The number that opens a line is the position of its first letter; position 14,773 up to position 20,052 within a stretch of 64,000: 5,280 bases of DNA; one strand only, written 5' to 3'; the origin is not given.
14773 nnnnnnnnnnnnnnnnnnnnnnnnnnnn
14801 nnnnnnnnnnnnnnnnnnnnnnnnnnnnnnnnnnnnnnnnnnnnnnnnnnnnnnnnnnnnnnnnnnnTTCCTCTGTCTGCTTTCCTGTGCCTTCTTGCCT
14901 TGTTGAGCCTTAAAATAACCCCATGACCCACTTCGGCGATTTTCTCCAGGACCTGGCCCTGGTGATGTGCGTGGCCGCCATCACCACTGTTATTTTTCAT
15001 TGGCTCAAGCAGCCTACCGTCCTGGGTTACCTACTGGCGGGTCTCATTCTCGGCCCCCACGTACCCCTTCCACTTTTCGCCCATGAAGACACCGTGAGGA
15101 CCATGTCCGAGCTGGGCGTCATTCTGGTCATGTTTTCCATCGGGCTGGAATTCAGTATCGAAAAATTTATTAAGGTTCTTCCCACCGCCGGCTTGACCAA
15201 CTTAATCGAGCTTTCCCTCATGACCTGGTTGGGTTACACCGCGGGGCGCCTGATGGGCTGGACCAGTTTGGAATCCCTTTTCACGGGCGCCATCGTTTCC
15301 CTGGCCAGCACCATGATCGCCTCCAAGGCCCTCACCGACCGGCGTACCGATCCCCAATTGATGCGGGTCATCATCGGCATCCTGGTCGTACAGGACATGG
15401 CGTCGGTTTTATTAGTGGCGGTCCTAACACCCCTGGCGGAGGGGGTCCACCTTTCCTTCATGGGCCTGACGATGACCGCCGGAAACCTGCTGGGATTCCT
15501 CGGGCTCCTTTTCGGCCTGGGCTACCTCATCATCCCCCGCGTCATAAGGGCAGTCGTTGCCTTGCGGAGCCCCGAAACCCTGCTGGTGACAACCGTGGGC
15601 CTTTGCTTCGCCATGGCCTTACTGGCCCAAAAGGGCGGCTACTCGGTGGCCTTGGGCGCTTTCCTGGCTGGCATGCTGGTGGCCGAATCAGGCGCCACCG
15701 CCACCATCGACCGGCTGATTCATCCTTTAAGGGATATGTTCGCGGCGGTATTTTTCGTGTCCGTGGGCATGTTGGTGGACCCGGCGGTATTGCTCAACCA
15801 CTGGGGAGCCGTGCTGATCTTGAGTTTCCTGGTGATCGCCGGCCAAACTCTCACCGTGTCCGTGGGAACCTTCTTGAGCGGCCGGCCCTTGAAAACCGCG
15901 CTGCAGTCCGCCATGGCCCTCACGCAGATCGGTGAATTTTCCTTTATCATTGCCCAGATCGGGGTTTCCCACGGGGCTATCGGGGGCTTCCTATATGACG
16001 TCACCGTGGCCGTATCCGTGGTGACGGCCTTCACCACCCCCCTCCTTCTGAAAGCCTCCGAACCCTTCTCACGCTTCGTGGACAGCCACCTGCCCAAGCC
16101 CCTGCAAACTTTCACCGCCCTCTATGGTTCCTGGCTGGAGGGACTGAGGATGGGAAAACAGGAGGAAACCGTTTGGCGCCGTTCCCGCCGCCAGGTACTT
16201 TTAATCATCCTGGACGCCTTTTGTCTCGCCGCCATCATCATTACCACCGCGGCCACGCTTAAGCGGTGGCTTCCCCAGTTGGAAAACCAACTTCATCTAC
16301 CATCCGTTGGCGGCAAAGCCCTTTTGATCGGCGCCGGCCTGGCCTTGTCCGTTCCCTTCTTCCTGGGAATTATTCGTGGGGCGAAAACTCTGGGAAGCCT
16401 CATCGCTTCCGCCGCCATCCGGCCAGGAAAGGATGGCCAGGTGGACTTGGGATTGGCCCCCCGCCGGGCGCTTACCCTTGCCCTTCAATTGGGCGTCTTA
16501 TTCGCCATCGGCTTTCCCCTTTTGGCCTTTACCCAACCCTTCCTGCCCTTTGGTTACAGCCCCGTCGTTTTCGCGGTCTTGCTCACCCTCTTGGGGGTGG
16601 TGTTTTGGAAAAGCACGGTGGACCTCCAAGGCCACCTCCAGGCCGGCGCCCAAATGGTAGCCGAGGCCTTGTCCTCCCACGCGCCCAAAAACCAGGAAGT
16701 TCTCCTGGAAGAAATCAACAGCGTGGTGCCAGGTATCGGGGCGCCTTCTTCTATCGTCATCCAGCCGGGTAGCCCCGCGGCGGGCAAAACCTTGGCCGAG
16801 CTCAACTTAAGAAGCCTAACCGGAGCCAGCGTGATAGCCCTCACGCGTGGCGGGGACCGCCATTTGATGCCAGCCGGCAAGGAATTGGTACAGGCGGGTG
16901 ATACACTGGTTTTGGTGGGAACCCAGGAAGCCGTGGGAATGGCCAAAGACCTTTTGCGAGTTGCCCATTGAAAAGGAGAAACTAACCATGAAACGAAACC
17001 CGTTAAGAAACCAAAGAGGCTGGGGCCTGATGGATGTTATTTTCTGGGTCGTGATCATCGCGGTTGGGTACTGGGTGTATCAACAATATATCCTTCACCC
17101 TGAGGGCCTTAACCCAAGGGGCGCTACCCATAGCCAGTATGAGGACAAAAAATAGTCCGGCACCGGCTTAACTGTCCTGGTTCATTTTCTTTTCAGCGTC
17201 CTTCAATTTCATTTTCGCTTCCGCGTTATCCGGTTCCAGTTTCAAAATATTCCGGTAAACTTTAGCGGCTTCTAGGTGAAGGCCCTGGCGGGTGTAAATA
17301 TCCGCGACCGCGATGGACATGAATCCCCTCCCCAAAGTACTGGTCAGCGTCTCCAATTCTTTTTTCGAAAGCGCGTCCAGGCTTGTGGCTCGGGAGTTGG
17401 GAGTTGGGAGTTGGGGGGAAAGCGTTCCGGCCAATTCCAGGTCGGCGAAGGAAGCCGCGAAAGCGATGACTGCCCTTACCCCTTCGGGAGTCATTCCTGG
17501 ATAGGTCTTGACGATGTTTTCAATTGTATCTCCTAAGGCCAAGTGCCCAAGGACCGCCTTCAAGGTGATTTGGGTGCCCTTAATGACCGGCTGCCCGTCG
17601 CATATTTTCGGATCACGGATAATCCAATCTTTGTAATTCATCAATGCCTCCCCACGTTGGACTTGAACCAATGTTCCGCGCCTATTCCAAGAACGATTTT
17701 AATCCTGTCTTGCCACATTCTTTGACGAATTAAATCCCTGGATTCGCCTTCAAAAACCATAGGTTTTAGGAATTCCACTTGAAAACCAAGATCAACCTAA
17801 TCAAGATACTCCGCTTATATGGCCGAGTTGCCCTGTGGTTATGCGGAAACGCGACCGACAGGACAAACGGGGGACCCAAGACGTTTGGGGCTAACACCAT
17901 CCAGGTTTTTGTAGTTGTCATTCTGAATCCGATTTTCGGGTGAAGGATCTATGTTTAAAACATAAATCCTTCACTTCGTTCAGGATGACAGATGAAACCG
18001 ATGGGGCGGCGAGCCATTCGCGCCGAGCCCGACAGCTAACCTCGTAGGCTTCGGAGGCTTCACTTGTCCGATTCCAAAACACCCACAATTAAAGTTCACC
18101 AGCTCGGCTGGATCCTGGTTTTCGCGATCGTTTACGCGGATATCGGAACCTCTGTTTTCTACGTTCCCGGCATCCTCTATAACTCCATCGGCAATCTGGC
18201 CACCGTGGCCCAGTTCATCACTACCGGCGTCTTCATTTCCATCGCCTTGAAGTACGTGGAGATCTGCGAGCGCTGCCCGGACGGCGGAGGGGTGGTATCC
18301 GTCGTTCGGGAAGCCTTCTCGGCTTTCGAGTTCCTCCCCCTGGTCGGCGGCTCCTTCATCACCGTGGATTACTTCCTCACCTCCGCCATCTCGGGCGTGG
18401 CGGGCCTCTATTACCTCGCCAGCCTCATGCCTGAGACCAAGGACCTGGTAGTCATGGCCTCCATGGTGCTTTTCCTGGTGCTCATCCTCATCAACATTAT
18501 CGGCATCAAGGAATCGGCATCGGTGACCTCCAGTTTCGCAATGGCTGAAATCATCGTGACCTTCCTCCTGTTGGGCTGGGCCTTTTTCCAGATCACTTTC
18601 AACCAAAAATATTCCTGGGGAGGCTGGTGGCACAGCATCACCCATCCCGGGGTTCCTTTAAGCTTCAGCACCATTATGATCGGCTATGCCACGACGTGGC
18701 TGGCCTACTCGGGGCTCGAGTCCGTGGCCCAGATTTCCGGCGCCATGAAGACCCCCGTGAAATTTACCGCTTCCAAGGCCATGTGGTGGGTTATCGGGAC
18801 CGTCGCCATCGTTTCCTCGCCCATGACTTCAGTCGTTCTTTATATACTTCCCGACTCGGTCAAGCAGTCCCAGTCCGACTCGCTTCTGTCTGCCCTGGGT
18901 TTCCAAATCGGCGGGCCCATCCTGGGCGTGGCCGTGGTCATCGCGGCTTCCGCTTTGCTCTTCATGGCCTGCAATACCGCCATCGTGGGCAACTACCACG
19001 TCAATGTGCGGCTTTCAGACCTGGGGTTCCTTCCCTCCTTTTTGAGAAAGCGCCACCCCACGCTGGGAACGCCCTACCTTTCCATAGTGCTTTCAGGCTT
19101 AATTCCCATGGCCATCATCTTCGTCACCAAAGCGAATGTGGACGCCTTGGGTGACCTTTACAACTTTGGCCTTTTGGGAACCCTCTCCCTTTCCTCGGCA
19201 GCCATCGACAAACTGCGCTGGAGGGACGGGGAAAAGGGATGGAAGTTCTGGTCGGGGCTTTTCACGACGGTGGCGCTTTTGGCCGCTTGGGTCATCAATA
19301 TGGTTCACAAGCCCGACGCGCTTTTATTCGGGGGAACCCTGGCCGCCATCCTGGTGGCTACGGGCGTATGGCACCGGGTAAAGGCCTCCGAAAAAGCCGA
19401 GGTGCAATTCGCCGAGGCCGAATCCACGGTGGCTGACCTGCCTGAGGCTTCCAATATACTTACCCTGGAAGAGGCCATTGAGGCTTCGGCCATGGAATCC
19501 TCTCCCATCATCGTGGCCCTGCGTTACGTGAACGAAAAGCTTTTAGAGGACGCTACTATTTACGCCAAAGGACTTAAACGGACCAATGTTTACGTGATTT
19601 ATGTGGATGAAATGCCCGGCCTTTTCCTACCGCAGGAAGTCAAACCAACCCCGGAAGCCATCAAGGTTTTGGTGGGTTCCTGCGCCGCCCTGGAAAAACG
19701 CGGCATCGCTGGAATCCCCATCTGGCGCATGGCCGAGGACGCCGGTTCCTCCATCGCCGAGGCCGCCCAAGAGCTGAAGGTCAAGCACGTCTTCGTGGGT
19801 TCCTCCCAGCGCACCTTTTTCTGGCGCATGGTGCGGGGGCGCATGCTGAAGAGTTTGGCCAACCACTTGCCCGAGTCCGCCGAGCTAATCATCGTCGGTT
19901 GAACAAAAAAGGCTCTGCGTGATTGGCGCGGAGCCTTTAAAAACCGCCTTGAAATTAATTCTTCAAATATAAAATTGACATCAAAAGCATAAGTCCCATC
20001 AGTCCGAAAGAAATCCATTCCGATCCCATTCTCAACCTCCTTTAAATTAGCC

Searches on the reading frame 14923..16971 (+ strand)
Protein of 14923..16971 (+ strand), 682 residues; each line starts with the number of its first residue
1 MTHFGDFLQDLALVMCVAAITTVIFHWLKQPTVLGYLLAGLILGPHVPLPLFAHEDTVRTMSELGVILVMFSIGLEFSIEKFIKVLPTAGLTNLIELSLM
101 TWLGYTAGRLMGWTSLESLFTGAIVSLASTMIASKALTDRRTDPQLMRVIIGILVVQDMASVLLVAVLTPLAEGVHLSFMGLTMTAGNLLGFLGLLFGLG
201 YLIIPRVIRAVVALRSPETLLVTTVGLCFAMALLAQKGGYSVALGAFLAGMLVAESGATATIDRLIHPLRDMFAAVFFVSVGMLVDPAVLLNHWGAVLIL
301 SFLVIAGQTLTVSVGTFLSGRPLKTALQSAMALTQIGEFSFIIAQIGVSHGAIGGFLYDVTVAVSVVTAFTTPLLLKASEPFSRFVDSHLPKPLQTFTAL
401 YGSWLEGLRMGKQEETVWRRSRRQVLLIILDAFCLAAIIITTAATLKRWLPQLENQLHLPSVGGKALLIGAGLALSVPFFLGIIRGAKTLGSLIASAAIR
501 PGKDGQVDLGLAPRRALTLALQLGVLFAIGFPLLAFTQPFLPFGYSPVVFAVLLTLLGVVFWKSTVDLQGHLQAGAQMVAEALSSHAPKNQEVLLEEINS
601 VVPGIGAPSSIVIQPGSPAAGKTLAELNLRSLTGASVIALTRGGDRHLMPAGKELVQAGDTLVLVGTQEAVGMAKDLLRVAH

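Call 17: search_protein_families(library=pfam, proteins=[window:14923-16971:+], max_evalue=0.001)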
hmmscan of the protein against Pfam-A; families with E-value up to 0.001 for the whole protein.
window:14923-16971:+ (682 aa): 2 families
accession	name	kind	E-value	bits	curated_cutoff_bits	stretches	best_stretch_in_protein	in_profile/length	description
PF00999.27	Na_H_Exchanger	-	8e-57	193.2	26.2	1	18-376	4-374/375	Sodium/hydrogen exchanger, transmembrane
PF02080.26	TrkA_C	-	3.3e-16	59.4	27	1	610-678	3-70/71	TrkA-C domain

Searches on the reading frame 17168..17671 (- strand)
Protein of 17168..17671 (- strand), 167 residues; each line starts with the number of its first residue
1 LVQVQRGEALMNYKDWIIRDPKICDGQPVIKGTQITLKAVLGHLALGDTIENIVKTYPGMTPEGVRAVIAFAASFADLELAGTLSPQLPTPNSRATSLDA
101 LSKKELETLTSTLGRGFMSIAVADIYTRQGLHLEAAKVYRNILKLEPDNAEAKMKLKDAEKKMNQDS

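Call 46: search_protein_families(library=pfam, proteins=[window:17168-17671:-], max_evalue=0.05)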
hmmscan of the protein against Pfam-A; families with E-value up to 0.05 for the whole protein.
window:17168-17671:- (167 aa): 7 families
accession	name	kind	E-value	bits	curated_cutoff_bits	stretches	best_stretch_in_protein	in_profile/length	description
PF04255.20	DUF433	-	4.5e-18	65.3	23.6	1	17-72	1-56/56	Protein of unknown function (DUF433)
PF13428.12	TPR_14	-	0.00036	21.4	23.5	1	121-156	6-41/44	Tetratricopeptide repeat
PF13414.12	TPR_11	-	0.0029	17.7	26.8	1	124-152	2-30/42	TPR repeat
PF07719.23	TPR_2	-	0.0091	16.5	27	1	122-149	7-34/34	Tetratricopeptide repeat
PF14559.12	TPR_19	-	0.014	16.1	25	1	129-165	4-40/68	Tetratricopeptide repeat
PF24575.1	TPR_Slam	-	0.017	16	35.2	1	119-156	50-87/104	Surface lipoprotein assembly modifier, N-terminal TPR repeats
PF13429.12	TPR_15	-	0.045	13.6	26.2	0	116-155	146-185/280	Tetratricopeptide repeat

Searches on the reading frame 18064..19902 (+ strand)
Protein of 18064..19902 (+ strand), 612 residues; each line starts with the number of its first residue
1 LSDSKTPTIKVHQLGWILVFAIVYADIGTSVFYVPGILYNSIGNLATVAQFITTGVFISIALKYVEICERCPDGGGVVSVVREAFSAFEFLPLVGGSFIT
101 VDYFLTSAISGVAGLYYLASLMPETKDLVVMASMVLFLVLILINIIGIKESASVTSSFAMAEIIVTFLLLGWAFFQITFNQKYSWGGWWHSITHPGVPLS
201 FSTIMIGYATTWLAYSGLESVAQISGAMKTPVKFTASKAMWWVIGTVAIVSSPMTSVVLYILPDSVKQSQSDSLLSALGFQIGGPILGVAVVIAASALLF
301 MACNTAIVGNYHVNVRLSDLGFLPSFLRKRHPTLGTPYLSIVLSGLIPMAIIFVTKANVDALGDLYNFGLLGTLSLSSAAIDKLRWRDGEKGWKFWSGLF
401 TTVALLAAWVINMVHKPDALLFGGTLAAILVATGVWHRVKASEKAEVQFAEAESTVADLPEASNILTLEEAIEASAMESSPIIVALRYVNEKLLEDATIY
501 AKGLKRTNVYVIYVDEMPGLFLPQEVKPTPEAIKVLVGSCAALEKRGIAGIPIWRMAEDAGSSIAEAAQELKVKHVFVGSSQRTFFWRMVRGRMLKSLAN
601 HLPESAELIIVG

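Call 17: search_protein_families(library=pfam, proteins=[window:18064-19902:+], max_evalue=0.001)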
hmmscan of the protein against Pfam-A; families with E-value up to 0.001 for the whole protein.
window:18064-19902:+ (612 aa): 1 family
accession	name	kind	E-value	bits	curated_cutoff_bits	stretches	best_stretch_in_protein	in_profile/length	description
PF13520.12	AA_permease_2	-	3.5e-33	115.6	27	1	14-411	1-398/427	Amino acid permease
